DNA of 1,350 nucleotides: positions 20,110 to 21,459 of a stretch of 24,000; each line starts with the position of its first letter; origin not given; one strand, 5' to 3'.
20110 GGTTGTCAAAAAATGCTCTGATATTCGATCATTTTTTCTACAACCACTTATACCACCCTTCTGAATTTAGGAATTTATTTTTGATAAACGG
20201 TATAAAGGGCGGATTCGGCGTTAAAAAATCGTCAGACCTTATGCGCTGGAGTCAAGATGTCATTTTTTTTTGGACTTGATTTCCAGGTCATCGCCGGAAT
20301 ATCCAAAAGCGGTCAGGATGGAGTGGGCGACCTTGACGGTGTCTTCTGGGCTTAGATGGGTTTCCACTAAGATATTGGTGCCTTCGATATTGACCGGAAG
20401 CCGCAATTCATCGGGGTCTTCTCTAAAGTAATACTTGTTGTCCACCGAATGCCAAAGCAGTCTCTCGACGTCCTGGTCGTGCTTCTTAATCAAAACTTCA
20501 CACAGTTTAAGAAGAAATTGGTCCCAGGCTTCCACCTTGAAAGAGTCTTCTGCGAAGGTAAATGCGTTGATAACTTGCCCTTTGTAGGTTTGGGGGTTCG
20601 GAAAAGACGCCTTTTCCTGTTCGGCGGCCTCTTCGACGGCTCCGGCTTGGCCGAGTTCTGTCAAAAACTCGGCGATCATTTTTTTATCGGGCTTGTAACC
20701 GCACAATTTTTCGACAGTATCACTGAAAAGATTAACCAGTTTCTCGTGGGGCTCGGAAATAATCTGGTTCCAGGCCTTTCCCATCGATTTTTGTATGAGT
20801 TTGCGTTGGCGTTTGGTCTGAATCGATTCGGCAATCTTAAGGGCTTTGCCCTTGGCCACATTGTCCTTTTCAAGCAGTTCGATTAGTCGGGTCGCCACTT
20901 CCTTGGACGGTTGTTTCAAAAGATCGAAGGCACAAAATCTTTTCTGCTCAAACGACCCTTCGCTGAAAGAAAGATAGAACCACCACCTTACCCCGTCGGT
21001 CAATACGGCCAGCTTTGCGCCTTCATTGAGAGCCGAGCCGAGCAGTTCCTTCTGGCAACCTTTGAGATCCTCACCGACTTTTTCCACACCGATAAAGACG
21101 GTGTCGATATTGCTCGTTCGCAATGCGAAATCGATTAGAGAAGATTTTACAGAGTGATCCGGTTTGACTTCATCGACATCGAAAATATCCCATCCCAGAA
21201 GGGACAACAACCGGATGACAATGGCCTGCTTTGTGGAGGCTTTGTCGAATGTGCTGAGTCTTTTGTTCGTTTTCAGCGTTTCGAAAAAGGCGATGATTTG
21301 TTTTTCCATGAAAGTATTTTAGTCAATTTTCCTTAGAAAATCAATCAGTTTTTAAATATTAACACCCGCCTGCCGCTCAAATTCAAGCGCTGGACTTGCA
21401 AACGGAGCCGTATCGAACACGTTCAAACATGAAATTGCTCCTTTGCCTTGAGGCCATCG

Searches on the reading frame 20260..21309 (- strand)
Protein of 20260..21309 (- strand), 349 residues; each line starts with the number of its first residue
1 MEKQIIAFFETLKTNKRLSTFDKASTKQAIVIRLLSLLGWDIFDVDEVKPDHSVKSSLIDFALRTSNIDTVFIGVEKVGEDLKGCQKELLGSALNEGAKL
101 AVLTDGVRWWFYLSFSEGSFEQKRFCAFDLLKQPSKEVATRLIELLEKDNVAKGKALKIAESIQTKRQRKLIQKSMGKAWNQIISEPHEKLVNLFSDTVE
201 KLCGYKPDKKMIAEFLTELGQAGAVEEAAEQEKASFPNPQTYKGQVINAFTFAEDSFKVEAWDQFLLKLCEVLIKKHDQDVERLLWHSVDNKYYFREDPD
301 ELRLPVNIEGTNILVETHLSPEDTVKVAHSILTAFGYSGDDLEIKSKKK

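Call 11: search_protein_families(library=pfam, proteins=[window:20260-21309:-])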
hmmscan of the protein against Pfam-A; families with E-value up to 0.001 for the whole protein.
window:20260-21309:- (349 aa): 0 families

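Call 14: find_encoding_contigs(protein=window:20260-21309:-, flank=10000, max_places=10)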
Protein window:20260-21309:- (349 aa): 1 contig read that carries it; 1 place shown.
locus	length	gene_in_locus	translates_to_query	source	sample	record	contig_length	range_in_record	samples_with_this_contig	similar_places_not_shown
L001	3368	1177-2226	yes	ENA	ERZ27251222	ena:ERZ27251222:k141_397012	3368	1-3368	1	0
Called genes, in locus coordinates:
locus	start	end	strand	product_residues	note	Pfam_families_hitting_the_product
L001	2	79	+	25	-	?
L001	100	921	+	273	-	PF01694:Rhomboid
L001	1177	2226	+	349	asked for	-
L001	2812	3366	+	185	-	?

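Call 23: find_homologous_proteins(query=window:20260-21309:-, max_evalue=1e-10)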
Query window:20260-21309:- (349 aa): 128 proteins with E <= 1e-10 among 3155 candidates; the best 120 are listed.
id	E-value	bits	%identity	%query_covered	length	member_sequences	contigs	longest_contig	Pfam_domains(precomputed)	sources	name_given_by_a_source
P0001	3.9e-226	768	99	100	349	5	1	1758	-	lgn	-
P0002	9.6e-207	704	91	100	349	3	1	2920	-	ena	-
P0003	3.7e-193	659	84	100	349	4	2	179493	-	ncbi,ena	-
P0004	1.0e-192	658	83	100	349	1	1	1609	-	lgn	-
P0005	1.3e-188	644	83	100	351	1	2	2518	-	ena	-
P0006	6.7e-188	642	83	100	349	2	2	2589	-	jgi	jgi:predicted type IV restriction endonuclease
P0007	2.0e-177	607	78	100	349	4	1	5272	-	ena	-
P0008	4.5e-174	596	77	100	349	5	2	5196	-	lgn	-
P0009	2.6e-162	558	70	100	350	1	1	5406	-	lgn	-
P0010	3.1e-152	525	67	100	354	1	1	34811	-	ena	-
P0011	4.3e-152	524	67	100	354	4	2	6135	-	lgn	-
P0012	3.9e-151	521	67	100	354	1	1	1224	-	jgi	-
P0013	1.7e-150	519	67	100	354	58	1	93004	-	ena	-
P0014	6.6e-150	517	67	100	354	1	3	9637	-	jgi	jgi:predicted type IV restriction endonuclease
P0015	1.8e-148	512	66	100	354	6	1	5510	-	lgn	-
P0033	1.5e-113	398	51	100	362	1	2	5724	PF04313.21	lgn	-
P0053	2.8e-88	314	43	99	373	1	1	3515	PF04313.21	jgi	jgi:predicted type IV restriction endonuclease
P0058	9.0e-85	303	42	99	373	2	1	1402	PF04313.21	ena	-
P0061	2.2e-83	298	40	99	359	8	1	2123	PF03925.19,PF04313.21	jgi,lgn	-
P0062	3.3e-83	298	41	99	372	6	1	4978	PF04313.21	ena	-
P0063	3.4e-83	298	40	99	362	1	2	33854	PF03925.19,PF04313.21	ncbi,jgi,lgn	-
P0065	3.5e-83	298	40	99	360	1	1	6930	PF04313.21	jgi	-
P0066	3.9e-83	298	40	99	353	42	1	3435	PF03925.19,PF04313.21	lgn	-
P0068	1.5e-82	296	40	99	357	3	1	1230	PF04313.21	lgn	-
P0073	2.7e-82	295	42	99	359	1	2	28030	PF28130.1,PF04313.21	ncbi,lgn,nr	ncbi:MAG: restriction endonuclease subunit R [Candidatus Cloacimonadota bacterium]|nr:restriction en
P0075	3.3e-82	294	40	99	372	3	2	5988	PF04313.21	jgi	jgi:predicted type IV restriction endonuclease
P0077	6.6e-82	294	40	99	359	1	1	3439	PF04313.21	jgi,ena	-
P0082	1.1e-80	290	40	99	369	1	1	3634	PF04313.21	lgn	-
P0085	2.1e-80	289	39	99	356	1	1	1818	PF04313.21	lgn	-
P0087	4.0e-80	288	39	99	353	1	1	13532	PF04313.21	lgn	-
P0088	5.9e-80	287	39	99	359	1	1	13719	PF03925.19,PF04313.21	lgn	-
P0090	1.8e-79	285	41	99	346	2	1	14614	PF03925.19,PF04313.21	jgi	-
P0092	4.0e-79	284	41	99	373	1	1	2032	PF04313.21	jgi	jgi:predicted type IV restriction endonuclease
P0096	1.2e-78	283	39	99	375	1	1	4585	PF04313.21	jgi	-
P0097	2.7e-78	282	40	99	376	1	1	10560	PF04313.21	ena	-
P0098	3.3e-78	281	38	99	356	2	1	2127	PF04313.21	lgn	-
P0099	7.6e-78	280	39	99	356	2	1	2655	PF03925.19,PF04313.21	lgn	-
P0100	1.0e-77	280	38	99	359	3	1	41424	PF04313.21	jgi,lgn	jgi:hypothetical protein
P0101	1.6e-77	279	40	99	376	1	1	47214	PF04313.21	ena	-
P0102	2.1e-77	279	39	99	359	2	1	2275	PF04313.21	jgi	jgi:predicted type IV restriction endonuclease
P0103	5.0e-77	277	37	99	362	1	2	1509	PF03925.19,PF04313.21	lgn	-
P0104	6.0e-77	277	38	99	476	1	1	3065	PF03925.19,PF04313.21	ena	-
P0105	4.8e-76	274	38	99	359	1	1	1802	PF04313.21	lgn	-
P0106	2.2e-75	272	37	99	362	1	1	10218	PF03925.19,PF04313.21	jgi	jgi:predicted type IV restriction endonuclease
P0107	2.3e-75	272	39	99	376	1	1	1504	PF04313.21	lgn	-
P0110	2.2e-74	269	36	99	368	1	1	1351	PF04313.21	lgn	-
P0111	3.8e-74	268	38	99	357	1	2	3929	PF04313.21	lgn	-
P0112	5.2e-74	268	40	99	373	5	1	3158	PF04313.21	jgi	jgi:hypothetical protein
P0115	5.7e-73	264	37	99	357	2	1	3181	PF04313.21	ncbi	ncbi:MAG: type I restriction endonuclease [Methermicoccaceae archaeon]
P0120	3.3e-62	229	49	62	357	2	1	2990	PF28130.1,PF04313.21,PF14338.13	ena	-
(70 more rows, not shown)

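Call 25: find_encoding_contigs(protein=P0003, flank=10000, max_places=3)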
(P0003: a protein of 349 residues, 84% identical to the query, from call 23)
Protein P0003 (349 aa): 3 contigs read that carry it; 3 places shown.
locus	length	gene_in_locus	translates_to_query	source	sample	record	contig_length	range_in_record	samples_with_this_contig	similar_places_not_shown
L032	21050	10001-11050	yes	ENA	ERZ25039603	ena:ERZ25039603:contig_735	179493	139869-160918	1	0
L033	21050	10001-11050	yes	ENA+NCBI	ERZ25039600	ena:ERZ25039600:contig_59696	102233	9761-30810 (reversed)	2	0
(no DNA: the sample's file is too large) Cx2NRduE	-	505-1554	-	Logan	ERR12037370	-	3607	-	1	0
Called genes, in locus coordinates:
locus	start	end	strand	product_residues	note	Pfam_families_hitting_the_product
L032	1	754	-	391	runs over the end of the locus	PF00266:Aminotran_5, PF01041:DegT_DnrJ_EryC1 (weak)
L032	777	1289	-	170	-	PF01592:NifU_N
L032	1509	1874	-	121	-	-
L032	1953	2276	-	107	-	PF03091:CutA1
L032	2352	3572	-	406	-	PF00248:Aldo_ket_red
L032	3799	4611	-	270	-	PF00037:Fer4 (weak), PF12838:Fer4_7 (faint), PF13237:Fer4_10 (faint), PF13484:Fer4_16 (faint)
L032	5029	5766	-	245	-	PF12801:Fer4_5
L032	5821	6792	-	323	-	PF04015:DUF362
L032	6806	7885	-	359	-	PF20244:DUF6599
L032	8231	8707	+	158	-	PF02085:Cytochrom_CIII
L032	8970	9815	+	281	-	PF01694:Rhomboid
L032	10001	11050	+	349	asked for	-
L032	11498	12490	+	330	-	PF03599:CdhD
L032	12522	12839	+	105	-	PF00037:Fer4, PF12797:Fer4_2 (weak), PF13237:Fer4_10, PF12837:Fer4_6 (weak), PF14697:Fer4_21 (weak), PF12838:Fer4_7, PF13187:Fer4_9, PF00037:Fer4 (weak), +5 more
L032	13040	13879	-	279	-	PF08543:Phos_pyr_kin, PF00294:PfkB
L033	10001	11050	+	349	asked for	-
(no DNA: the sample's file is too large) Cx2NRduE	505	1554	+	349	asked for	-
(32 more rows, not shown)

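Call 31: find_encoding_contigs(protein=P0013, flank=8000, max_places=2)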
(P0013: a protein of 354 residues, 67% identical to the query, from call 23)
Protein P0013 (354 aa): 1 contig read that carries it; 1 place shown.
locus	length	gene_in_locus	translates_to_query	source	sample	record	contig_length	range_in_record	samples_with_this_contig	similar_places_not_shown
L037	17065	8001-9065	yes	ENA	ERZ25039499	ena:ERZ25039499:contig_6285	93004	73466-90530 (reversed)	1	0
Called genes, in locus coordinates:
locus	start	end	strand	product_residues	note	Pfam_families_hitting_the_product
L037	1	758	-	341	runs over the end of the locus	PF04015:DUF362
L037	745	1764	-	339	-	PF20244:DUF6599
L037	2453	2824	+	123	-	PF02085:Cytochrom_CIII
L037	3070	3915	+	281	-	PF13248:Zn_ribbon_3 (faint), PF01694:Rhomboid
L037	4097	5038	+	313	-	PF05496:RuvB_N (faint), PF00004:AAA (weak), PF07726:AAA_3, PF07728:AAA_5, PF17863:AAA_lid_2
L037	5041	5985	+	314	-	-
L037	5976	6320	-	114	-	-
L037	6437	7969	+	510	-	PF11992:TgpA_N, PF01841:Transglut_core, PF13559:DUF4129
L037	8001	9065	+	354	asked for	-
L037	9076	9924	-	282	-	PF01256:Carb_kinase (weak), PF08543:Phos_pyr_kin, PF00294:PfkB (weak)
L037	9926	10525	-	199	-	PF02769:AIRS_C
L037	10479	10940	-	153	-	PF00586:AIRS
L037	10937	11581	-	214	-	PF02581:TMP-TENI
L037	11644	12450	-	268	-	PF02110:HK, PF01256:Carb_kinase (weak), PF08543:Phos_pyr_kin (weak)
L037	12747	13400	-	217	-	PF02589:LUD_dom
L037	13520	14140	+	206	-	-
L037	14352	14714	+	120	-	-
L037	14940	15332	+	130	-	PF00903:Glyoxalase, PF18029:Glyoxalase_6, PF22677:Ble-like_N (weak)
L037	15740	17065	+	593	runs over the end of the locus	PF13581:HATPase_c_2 (faint), PF00989:PAS, PF08448:PAS_4, PF13188:PAS_8 (weak), PF13426:PAS_9, PF00512:HisKA, PF02518:HATPase_c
